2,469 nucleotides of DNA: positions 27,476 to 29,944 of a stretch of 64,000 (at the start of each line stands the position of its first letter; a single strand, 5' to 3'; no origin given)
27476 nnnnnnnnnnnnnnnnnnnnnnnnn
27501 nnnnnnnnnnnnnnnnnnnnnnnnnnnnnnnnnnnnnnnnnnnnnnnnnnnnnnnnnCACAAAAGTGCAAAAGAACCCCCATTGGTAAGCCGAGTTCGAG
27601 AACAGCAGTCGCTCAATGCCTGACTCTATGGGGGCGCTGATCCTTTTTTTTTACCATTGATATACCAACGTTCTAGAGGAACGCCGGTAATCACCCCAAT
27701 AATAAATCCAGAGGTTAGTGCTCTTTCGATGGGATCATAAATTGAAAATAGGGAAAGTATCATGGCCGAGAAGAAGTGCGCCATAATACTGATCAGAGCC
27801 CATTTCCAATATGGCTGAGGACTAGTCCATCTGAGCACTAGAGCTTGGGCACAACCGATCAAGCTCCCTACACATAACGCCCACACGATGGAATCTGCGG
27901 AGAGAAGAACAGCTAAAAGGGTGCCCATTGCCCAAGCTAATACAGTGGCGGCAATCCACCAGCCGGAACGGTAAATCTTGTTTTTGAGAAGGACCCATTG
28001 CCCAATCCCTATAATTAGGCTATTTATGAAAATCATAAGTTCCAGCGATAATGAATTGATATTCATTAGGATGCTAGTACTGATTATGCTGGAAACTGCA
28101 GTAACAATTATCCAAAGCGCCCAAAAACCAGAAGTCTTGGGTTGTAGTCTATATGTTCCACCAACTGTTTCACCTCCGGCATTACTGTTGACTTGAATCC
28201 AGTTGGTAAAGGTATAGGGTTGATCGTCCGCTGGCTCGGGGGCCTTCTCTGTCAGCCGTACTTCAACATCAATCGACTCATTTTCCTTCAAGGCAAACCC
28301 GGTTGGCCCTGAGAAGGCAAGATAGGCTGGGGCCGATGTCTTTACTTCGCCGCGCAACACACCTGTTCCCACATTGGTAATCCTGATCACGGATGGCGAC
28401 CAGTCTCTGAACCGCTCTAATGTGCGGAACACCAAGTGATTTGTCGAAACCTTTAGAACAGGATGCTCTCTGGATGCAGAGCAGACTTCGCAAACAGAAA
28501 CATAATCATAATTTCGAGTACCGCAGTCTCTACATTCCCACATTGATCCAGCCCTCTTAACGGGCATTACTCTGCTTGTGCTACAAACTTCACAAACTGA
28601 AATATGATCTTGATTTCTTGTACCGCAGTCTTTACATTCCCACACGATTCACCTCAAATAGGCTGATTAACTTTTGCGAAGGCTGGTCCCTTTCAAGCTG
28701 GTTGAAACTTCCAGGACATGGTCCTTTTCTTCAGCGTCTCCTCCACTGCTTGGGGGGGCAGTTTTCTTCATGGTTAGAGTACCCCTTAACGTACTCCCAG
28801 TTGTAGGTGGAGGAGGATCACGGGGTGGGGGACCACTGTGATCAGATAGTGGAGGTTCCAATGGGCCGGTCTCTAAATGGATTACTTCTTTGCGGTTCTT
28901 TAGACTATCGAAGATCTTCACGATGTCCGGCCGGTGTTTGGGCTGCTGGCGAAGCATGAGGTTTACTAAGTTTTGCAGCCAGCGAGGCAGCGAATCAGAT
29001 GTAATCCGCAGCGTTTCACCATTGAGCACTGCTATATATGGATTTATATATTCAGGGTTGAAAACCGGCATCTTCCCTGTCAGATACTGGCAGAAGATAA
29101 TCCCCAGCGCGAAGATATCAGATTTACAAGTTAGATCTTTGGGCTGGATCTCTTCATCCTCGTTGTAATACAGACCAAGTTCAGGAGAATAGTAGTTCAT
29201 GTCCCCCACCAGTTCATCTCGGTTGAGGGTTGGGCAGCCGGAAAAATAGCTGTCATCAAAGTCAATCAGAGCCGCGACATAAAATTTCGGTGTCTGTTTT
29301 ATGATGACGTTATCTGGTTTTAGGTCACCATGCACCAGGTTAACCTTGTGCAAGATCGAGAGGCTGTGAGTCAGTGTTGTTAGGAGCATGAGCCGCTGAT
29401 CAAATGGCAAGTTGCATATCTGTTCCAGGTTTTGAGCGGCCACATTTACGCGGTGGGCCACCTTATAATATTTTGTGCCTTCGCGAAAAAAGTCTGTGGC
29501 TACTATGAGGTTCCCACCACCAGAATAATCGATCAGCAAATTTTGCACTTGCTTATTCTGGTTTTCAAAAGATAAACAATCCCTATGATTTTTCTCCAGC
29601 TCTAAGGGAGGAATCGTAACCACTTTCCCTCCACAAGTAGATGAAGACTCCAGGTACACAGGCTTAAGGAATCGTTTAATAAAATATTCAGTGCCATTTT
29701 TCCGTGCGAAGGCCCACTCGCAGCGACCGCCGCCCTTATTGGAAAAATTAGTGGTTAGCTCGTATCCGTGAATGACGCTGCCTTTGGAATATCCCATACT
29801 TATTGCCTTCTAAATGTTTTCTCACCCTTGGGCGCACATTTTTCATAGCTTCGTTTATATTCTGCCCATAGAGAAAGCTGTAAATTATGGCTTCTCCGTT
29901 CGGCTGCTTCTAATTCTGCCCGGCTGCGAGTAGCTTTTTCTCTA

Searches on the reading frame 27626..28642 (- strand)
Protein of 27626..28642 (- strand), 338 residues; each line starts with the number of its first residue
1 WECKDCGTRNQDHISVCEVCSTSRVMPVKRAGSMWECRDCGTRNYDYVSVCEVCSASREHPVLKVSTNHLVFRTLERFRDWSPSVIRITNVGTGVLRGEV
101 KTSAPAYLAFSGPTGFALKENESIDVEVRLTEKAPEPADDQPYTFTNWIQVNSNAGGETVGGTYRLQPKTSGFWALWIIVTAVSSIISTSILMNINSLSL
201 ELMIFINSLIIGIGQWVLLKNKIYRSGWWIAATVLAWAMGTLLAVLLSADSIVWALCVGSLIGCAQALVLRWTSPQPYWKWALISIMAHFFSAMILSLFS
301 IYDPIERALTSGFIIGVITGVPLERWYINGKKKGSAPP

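Call 91: search_protein_families(library=pfam, proteins=[window:27626-28642:-], max_evalue=0.001)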
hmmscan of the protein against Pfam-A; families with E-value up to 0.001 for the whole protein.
window:27626-28642:- (338 aa): 1 family
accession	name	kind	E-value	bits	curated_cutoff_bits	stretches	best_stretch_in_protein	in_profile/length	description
PF00641.23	Zn_ribbon_RanBP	-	3.7e-08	32.9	27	1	30-59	1-29/30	Zn-finger in Ran binding protein and others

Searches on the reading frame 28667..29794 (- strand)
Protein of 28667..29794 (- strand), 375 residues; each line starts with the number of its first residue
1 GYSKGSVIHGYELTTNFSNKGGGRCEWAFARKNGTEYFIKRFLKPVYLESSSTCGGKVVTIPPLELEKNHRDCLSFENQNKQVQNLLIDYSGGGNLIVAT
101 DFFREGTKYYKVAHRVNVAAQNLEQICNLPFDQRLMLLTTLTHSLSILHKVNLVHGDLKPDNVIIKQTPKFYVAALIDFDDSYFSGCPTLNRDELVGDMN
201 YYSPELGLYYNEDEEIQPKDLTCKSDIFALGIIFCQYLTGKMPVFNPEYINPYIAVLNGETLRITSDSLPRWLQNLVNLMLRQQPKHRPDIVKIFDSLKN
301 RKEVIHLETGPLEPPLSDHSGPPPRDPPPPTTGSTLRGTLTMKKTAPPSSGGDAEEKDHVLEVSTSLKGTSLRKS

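Call 91: search_protein_families(library=pfam, proteins=[window:28667-29794:-], max_evalue=0.001)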
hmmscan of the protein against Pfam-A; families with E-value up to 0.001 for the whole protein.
window:28667-29794:- (375 aa): 3 families
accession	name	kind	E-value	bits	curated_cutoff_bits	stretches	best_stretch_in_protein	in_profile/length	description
PF00069.31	Pkinase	-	2.1e-18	67.1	31.7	1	95-295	59-258/263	Protein kinase domain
PF07714.23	PK_Tyr_Ser-Thr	-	1.2e-07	31.8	23.1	1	128-297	98-257/258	Protein tyrosine and serine/threonine kinase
PF01636.29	APH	-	0.00012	22.3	23.2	1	142-182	159-197/239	Phosphotransferase enzyme family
